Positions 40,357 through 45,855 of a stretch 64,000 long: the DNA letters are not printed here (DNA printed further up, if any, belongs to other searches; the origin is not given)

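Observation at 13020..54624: A 5'-to-3' GC gradient within genes: GC-rich intergenic DNA and 5' ends, with ~50% GC in the bodies of long genes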

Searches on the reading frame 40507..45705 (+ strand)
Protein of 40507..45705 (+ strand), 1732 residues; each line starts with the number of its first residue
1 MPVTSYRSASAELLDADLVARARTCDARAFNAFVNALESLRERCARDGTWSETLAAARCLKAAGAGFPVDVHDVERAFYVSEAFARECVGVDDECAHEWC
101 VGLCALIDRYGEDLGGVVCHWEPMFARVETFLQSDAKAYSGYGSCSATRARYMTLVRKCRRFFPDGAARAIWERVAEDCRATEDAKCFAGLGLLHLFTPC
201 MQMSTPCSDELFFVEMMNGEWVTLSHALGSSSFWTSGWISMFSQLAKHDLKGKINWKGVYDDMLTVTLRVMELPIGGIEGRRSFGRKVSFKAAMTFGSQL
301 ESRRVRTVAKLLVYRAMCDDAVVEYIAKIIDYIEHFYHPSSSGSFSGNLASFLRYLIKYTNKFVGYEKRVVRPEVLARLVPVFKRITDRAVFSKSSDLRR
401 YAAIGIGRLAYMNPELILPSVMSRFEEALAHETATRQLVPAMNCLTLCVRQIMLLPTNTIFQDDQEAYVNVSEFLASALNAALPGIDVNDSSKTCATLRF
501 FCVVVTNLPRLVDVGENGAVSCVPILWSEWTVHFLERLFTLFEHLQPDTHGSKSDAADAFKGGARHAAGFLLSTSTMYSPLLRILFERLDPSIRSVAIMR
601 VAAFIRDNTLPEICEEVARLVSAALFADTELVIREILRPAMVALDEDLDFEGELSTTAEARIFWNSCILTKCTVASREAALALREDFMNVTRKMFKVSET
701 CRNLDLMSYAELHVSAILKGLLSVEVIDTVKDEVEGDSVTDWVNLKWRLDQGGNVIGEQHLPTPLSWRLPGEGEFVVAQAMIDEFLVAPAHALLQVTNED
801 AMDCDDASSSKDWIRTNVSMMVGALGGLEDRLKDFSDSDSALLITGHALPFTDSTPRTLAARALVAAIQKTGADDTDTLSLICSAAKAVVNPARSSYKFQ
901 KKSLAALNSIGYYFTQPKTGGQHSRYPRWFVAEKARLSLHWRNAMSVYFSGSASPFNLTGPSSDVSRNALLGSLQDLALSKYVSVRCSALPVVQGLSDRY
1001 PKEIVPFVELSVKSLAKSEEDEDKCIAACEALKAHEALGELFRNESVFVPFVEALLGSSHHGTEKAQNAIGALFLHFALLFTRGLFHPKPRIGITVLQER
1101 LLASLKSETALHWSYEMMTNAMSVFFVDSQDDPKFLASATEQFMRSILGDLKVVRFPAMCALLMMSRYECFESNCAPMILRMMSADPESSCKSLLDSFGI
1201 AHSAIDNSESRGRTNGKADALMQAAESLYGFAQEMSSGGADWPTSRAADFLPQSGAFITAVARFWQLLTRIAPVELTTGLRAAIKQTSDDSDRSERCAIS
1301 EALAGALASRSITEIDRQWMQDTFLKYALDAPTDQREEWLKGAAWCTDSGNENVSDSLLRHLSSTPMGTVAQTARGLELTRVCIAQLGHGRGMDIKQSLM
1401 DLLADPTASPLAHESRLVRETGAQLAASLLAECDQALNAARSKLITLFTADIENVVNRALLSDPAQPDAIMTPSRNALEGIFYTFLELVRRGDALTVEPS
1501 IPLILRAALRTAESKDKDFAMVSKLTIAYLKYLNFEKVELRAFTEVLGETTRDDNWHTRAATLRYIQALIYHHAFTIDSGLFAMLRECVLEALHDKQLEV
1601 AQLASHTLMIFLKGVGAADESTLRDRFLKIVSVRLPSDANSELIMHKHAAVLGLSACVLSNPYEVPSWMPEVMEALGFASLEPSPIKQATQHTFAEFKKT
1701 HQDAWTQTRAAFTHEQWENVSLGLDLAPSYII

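Call 6: search_protein_families(library=pfam, proteins=[window:40507-45705:+], max_evalue=0.01)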
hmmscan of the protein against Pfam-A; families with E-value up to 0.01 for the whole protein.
window:40507-45705:+ (1732 aa): 2 families
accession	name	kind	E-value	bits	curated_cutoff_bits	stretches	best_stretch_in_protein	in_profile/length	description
PF16507.11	HEAT_PSME4_mid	-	2.2e-38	132.7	25.2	2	327-509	2-180/524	Proteasome activator complex subunit 4, mid HEAT repeats region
PF11919.13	PSME4_C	-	1.3e-27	95.9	22.5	1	1645-1731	2-87/88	Proteasome activator complex subunit 4-like, C-terminal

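Call 39: find_homologous_proteins(query=window:40507-45705:+, max_evalue=1e-30)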
Query window:40507-45705:+ (1732 aa): 11 proteins with E <= 1e-30 among 8000 candidates.
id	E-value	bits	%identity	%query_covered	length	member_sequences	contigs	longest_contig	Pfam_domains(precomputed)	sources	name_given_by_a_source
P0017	0.0e+0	3929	100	100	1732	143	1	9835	PF11919.14,PF16507.12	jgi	jgi:proteasome activator subunit 4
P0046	0.0e+0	2541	65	100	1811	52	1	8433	PF11919.14,PF16507.12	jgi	-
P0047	0.0e+0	2534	65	100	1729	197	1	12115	PF11919.14,PF16507.12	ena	-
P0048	0.0e+0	2508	63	100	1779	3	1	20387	PF11919.14,PF16507.12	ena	-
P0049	0.0e+0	2467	62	100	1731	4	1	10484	PF11919.14,PF16507.12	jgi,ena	-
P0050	0.0e+0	2459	63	100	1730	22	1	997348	PF11919.14,PF16507.12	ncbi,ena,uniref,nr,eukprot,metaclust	ncbi:Armadillo-type fold [Ostreococcus tauri]|uniref:Armadillo-type fold n=1 Tax=Ostreococcus tauri 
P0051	0.0e+0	2248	58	100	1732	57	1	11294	PF23271.2,PF11919.14,PF16507.12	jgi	-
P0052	0.0e+0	2049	55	99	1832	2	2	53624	PF11919.14,PF16507.12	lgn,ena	-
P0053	0.0e+0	1935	53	100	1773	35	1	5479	PF11919.14,PF16507.12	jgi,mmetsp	mmetsp:Transcript_9211/g.30419 ORF Transcript_9211/g.30419 Transcript_9211/m.30419 type:complete len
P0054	1.1e-33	134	22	52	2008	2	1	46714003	PF23096.2,PF11919.14,PF16507.12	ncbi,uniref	ncbi:proteasome activator complex subunit 4B-like [Sycon ciliatum]|uniref:proteasome activator compl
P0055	3.2e-33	133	22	44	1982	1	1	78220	PF23096.2,PF11919.14,PF16507.12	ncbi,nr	ncbi:hypothetical protein HDU86_008326 [Geranomyces michiganensis]|nr:hypothetical protein HDU86_008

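Call 40: find_encoding_contigs(protein=P0050, flank=10000, max_places=1)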
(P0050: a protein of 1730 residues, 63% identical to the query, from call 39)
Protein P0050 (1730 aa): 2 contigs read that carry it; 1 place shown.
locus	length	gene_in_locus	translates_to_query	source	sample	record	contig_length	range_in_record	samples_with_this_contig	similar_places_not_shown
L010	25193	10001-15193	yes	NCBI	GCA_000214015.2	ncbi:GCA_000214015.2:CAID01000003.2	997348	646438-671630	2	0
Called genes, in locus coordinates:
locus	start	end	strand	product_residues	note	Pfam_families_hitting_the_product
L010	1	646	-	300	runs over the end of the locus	PF00300:His_Phos_1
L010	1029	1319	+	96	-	-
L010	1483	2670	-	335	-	PF01926:MMR_HSR1, PF04548:AIG1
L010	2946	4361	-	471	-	PF00076:RRM_1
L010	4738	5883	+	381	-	PF01073:3Beta_HSD, PF01370:Epimerase, PF02719:Polysacc_synt_2 (weak), PF04321:RmlD_sub_bind (weak), PF07993:NAD_binding_4 (faint), PF16363:GDP_Man_Dehyd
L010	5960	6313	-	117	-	PF01096:Zn_ribbon_TFIIS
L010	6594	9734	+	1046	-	PF25171:Beta-prop_WDR36-Utp21_1st, PF24814:WD40_Prp19, PF25173:Beta-prop_WDR3_1st, PF25175:Beta-prop_WDR5, PF25174:Beta-prop_THOC3, PF23381:Beta-prop_IFT122_1st, PF23775:Beta-prop_RIG_2nd, PF25175:Beta-prop_WDR5, +19 more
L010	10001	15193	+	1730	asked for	PF16507:HEAT_PSME4_mid, PF11919:PSME4_C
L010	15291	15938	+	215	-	PF22910:EDR4-like_1st (faint)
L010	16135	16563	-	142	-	-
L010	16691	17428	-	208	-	PF07977:FabA, PF22817:ApeP-like (weak), PF22818:ApeI-like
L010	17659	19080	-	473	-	PF01222:ERG4_ERG24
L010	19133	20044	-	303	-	PF12146:Hydrolase_4, PF00561:Abhydrolase_1, PF12697:Abhydrolase_6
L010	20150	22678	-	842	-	PF01751:Toprim, PF01131:Topoisom_bac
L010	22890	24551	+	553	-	PF00566:RabGAP-TBC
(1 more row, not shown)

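Call 41: find_encoding_contigs(protein=P0052, flank=10000, max_places=1)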
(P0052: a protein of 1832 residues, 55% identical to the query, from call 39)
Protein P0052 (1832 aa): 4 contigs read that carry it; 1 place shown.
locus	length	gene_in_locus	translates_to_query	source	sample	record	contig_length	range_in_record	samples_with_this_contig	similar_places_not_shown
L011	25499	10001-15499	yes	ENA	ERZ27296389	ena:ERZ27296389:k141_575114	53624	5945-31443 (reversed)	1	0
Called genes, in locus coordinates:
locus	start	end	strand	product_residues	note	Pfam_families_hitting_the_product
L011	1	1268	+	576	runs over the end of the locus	PF03055:RPE65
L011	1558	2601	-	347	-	PF00300:His_Phos_1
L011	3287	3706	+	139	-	-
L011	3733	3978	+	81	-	-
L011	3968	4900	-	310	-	PF01926:MMR_HSR1, PF04548:AIG1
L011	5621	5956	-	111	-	PF02150:Zn_ribbon_RPB9 (faint), PF01096:Zn_ribbon_TFIIS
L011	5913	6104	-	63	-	-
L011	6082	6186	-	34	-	-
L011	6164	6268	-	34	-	-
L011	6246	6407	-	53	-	-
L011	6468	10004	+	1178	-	PF23381:Beta-prop_IFT122_1st (weak), PF24814:WD40_Prp19, PF24807:WD40_CDC20-Fz, PF25173:Beta-prop_WDR3_1st (weak), PF25175:Beta-prop_WDR5, PF23381:Beta-prop_IFT122_1st, PF25174:Beta-prop_THOC3, PF23774:TPR_GEMI5, +10 more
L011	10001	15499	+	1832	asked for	PF16507:HEAT_PSME4_mid, PF11919:PSME4_C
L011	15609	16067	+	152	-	-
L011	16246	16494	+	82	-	-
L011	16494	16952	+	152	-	-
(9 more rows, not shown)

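Call 42: find_encoding_contigs(protein=P0048, flank=10000, max_places=1)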
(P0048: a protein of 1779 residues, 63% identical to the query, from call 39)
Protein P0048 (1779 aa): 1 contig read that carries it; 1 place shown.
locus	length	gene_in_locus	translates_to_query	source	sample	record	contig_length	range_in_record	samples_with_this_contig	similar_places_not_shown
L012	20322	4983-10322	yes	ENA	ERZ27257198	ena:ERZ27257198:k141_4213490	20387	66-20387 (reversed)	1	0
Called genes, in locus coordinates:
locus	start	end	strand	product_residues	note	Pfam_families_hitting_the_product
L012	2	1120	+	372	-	?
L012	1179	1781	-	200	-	PF01096:Zn_ribbon_TFIIS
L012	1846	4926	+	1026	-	PF25173:Beta-prop_WDR3_1st, PF25174:Beta-prop_THOC3, PF23381:Beta-prop_IFT122_1st, PF24807:WD40_CDC20-Fz, PF25175:Beta-prop_WDR5, PF25174:Beta-prop_THOC3, PF23381:Beta-prop_IFT122_1st, PF23774:TPR_GEMI5, +16 more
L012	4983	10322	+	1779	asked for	PF16507:HEAT_PSME4_mid, PF11919:PSME4_C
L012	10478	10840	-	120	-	-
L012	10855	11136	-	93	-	-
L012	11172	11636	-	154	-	-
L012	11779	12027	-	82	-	PF07977:FabA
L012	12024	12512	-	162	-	PF22817:ApeP-like (weak), PF07977:FabA, PF22818:ApeI-like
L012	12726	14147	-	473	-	PF01222:ERG4_ERG24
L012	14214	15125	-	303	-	PF12146:Hydrolase_4, PF00561:Abhydrolase_1, PF12697:Abhydrolase_6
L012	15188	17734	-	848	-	PF01751:Toprim, PF01131:Topoisom_bac, PF00098:zf-CCHC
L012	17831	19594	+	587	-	PF00566:RabGAP-TBC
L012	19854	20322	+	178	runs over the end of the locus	?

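Call 46: find_encoding_contigs(protein=window:40507-45705:+, flank=10000, max_places=10)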
Protein window:40507-45705:+ (1732 aa): 24 contigs read that carry it; 10 places shown.
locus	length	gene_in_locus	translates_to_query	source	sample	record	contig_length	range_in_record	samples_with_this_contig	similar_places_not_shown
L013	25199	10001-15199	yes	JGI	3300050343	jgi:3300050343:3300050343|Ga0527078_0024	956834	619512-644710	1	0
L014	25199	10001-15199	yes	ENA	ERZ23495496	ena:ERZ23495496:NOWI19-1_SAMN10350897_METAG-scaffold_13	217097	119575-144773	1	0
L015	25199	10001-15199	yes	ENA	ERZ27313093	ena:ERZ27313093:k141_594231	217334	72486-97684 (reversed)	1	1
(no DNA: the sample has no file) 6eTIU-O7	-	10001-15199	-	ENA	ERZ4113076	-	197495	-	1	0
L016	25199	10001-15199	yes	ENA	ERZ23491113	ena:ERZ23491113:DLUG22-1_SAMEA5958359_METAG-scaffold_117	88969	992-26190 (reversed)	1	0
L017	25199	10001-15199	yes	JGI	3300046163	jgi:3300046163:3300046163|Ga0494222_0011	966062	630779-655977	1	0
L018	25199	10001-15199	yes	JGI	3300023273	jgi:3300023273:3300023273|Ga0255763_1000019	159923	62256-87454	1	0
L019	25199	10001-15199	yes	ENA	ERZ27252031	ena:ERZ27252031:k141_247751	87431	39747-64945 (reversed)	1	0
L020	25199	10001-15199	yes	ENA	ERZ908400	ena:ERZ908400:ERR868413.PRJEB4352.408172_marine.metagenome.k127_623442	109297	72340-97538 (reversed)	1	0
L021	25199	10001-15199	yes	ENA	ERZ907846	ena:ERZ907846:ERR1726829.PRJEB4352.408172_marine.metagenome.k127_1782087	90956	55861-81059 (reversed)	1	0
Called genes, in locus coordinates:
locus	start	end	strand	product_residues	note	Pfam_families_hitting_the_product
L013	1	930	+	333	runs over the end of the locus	PF13621:Cupin_8, PF02373:JmjC, PF08007:JmjC_2 (weak)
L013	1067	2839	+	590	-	PF03055:RPE65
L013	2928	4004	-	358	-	PF00300:His_Phos_1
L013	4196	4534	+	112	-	-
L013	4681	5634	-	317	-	PF01926:MMR_HSR1, PF04548:AIG1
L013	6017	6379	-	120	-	PF01096:Zn_ribbon_TFIIS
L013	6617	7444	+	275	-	PF00400:WD40 (faint), PF24796:WDR55 (faint), PF23409:Beta-prop_EML (weak), PF25171:Beta-prop_WDR36-Utp21_1st, PF25174:Beta-prop_THOC3 (weak), PF24017:Beta-prop_SCAP (weak), PF23414:Beta-prop_EML_2 (weak), PF23381:Beta-prop_IFT122_1st, +5 more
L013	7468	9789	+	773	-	PF00400:WD40 (faint), PF24796:WDR55 (faint), PF23775:Beta-prop_RIG_2nd (weak), PF25173:Beta-prop_WDR3_1st (weak), PF25175:Beta-prop_WDR5, PF23381:Beta-prop_IFT122_1st, PF25174:Beta-prop_THOC3, PF23774:TPR_GEMI5, +11 more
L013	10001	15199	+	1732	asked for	PF16507:HEAT_PSME4_mid, PF11919:PSME4_C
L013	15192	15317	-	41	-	-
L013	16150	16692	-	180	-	-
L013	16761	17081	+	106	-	-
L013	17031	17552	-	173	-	PF07977:FabA, PF22818:ApeI-like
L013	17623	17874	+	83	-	-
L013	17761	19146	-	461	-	PF01222:ERG4_ERG24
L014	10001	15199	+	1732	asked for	PF16507:HEAT_PSME4_mid, PF11919:PSME4_C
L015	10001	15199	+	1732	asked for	PF16507:HEAT_PSME4_mid, PF11919:PSME4_C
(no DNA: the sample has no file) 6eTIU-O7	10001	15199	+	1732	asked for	PF16507:HEAT_PSME4_mid, PF11919:PSME4_C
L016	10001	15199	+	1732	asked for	PF16507:HEAT_PSME4_mid, PF11919:PSME4_C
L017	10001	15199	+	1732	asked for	PF16507:HEAT_PSME4_mid, PF11919:PSME4_C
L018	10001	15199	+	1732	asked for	PF16507:HEAT_PSME4_mid, PF11919:PSME4_C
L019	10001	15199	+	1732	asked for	PF16507:HEAT_PSME4_mid, PF11919:PSME4_C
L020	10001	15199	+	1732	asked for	PF16507:HEAT_PSME4_mid, PF11919:PSME4_C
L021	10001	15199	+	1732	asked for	PF16507:HEAT_PSME4_mid, PF11919:PSME4_C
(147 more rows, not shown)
